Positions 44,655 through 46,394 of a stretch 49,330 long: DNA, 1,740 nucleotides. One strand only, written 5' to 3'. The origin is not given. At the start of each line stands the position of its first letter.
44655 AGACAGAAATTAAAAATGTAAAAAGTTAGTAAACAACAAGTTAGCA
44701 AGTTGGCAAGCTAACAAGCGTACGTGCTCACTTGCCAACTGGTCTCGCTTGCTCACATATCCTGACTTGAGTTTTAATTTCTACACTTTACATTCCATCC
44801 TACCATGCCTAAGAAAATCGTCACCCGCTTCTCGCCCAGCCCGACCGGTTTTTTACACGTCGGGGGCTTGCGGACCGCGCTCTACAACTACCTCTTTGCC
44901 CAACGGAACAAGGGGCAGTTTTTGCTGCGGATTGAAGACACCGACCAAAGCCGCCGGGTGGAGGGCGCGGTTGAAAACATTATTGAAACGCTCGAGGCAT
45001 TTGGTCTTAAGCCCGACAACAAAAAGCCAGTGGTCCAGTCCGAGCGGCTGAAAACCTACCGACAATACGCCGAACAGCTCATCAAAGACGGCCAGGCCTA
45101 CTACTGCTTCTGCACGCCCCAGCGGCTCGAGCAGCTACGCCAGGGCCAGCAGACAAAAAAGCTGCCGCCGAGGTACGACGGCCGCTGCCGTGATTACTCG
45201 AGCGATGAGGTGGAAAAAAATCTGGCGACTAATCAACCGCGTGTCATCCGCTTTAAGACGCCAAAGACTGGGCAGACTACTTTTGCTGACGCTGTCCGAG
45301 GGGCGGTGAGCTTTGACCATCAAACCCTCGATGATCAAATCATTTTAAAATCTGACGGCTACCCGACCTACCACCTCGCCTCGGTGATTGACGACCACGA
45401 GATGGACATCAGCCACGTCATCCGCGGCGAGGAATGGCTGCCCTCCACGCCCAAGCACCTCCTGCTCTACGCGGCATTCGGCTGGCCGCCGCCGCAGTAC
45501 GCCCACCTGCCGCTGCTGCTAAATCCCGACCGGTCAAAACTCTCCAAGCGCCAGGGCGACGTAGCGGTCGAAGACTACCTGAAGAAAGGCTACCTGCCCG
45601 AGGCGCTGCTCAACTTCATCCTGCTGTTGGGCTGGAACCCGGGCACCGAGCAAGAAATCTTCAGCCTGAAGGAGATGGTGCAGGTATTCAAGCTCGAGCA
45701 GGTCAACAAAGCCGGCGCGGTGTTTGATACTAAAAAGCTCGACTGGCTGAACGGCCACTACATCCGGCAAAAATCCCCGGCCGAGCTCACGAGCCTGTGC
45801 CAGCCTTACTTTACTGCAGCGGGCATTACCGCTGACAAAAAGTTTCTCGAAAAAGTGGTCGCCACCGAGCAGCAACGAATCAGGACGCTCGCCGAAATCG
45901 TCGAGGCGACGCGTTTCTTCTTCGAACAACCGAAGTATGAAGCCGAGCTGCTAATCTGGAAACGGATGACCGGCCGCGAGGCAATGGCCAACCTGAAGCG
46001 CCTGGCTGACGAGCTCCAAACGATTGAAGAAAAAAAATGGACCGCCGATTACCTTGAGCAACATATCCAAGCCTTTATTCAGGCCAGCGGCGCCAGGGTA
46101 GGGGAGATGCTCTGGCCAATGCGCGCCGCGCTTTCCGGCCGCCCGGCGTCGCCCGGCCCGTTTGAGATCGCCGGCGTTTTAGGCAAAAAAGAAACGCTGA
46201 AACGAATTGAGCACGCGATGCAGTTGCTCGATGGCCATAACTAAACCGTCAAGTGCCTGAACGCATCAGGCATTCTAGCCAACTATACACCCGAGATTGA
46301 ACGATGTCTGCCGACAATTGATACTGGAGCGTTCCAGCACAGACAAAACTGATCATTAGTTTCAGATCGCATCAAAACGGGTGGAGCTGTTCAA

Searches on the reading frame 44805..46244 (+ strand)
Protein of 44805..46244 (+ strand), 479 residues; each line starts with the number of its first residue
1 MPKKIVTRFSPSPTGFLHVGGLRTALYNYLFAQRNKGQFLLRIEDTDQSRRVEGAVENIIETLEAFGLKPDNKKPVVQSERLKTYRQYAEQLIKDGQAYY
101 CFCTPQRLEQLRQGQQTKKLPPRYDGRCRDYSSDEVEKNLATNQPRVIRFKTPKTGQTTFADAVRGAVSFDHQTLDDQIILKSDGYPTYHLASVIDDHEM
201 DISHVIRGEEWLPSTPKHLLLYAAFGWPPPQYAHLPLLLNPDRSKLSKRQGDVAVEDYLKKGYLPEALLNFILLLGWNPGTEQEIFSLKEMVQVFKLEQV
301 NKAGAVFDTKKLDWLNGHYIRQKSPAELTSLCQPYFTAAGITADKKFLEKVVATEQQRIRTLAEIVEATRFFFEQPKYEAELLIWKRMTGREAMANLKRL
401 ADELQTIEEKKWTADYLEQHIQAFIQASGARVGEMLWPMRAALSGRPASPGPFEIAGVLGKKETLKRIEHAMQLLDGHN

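Call 24: search_protein_families(library=pfam, max_evalue=0.001, proteins=[window:44805-46244:+])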
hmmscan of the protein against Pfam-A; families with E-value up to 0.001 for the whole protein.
window:44805-46244:+ (479 aa): 2 families
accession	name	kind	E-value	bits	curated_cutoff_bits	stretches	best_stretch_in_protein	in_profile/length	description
PF00749.27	tRNA-synt_1c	-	2.8e-110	368.5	23.4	1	4-314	1-314/314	tRNA synthetases class I (E and Q), catalytic domain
PF19269.4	Anticodon_2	-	6.5e-33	114.5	23.6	1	327-471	1-140/141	Anticodon binding domain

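Call 50: find_related_loci(query=window:44805-46244:+, collection=genome_contigs, flank=3000)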
Query window:44805-46244:+ (479 aa) in genome_contigs; peptide patterns used: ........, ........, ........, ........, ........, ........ (x = any residue, [..] = any of these).
79 stretches matched a pattern; 20 encode a relative of the query (tblastn E <= 1e-3); 20 distinct loci.
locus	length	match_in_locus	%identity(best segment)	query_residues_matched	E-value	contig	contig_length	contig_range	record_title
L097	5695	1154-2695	47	1-472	6e-153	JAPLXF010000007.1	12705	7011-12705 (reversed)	MAG: Candidatus Moraniibacteriota bacterium isolate LacPavin_0920_SED1_MAG_40_9 LacPavin_0920_SED1_scaffold_710570, whol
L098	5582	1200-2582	45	5-477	6e-136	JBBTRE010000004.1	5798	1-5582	MAG: Patescibacteria group bacterium isolate H41-bin011_1 H41_bin011_1_000000000004, whole genome shotgun sequence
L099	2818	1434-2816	46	5-459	9e-137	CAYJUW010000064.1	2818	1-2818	MAG TPA_asm: uncultured Candidatus Saccharibacteria bacterium isolate ERP125453_co1_301 genome assembly, contig: NODE_53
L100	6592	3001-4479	42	4-475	3e-117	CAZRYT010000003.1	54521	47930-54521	MAG TPA_asm: uncultured Candidatus Saccharibacteria bacterium isolate SRP200132_co1_329 genome assembly, contig: NODE_91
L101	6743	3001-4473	42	4-475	2e-115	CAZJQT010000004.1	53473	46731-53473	MAG TPA_asm: uncultured Candidatus Saccharibacteria bacterium isolate SRP200132_co1_487 genome assembly, contig: NODE_95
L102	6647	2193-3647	40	3-475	3e-110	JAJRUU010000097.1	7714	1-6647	MAG: bacterium isolate Dive96_bin10.231 k141_909478, whole genome shotgun sequence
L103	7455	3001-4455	43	3-479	3e-133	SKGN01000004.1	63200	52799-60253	MAG: Bacilli bacterium isolate CSBr16_146 CSBr16-88, whole genome shotgun sequence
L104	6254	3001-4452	37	4-475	1e-100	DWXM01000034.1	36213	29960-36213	MAG TPA_asm: Candidatus Nosocomiicoccus stercorigallinarum isolate CHK169-14505 CHK169__C160485_L36213_SAMEA104467483, w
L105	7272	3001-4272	39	5-468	4e-100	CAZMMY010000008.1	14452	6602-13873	MAG TPA_asm: uncultured bacterium isolate SRP342105_co1_337 genome assembly, contig: NODE_5650_length_14452_cov_5.052164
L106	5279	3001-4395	38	7-472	3e-98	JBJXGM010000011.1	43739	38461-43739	MAG: Myxococcaceae bacterium isolate F1F2.bin.303 k127_5113814, whole genome shotgun sequence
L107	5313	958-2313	36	3-467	2e-104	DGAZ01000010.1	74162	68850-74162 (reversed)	MAG TPA_asm: Methylophilales bacterium UBA4017 UBA4017_contig_2354, whole genome shotgun sequence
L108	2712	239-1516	37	5-450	2e-98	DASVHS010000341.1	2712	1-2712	MAG TPA_asm: Thermoanaerobaculia bacterium isolate SMAG_U2973 k141_198028, whole genome shotgun sequence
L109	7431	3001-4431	35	4-468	2e-93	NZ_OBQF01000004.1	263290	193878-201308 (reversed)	Salinicoccus kekensis strain DSM 23173, whole genome shotgun sequence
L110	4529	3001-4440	37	3-470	8e-93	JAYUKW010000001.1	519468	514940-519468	MAG: Bdellovibrionales bacterium isolate GFS_9291 GFS_9291_0, whole genome shotgun sequence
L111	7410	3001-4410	39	7-474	5e-99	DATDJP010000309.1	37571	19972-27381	MAG TPA_asm: Polyangiaceae bacterium isolate SMAG_U333 k141_59306, whole genome shotgun sequence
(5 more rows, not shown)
